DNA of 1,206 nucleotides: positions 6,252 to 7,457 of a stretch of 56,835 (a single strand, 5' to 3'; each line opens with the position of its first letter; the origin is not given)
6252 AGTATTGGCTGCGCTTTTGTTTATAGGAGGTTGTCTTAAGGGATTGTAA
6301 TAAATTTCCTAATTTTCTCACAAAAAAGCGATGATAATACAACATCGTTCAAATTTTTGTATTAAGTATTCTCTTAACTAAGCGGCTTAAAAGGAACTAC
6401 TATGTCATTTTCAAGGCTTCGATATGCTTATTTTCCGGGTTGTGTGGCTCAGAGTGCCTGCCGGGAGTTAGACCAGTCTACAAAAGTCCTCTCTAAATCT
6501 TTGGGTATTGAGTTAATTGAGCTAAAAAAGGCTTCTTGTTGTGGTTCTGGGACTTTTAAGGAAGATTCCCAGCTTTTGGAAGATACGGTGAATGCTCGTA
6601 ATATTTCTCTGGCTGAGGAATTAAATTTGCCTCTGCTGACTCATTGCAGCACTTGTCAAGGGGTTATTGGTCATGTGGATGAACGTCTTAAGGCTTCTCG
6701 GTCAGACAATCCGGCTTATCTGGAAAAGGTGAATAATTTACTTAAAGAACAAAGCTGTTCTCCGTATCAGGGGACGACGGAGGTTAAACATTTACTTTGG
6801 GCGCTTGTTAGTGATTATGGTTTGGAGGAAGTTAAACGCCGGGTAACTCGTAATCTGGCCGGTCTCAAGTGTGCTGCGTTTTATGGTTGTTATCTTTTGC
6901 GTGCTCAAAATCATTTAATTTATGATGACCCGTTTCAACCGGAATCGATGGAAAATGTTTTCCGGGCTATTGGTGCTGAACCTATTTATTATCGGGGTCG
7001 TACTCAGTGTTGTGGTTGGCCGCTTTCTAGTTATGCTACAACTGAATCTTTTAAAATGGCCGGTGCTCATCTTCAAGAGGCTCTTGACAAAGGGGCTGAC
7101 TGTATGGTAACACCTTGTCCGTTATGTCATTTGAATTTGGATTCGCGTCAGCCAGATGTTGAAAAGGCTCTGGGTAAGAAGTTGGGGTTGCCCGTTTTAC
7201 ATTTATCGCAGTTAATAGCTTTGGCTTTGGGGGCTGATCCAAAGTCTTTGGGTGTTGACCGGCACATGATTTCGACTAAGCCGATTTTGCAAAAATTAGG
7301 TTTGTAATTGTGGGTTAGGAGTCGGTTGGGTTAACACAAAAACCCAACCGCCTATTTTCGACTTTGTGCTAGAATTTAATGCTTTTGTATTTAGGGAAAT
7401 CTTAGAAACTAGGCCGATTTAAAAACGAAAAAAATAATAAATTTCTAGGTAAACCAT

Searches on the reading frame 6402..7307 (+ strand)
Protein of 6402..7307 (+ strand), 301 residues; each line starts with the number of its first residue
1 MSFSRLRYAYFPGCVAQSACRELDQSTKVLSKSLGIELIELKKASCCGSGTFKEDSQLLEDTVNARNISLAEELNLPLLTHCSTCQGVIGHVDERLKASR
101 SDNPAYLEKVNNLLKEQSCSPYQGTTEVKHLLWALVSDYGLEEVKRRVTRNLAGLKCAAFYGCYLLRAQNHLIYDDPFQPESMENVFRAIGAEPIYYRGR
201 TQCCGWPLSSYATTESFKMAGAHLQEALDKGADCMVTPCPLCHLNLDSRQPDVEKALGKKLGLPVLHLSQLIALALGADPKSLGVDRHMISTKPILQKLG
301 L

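Call 42: search_protein_families(library=pfam, proteins=[window:6402-7307:+], max_evalue=0.001)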
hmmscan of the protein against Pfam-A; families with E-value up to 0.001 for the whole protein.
window:6402-7307:+ (301 aa): 2 families
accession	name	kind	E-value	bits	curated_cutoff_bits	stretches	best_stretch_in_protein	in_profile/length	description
PF02754.22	CCG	-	1.1e-31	109.2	20.6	2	158-247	2-85/85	Cysteine-rich domain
PF22196.1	HdrB-like_C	-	0.00026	21.4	33.4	1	212-288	8-86/87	HdrB-like C-terminal domain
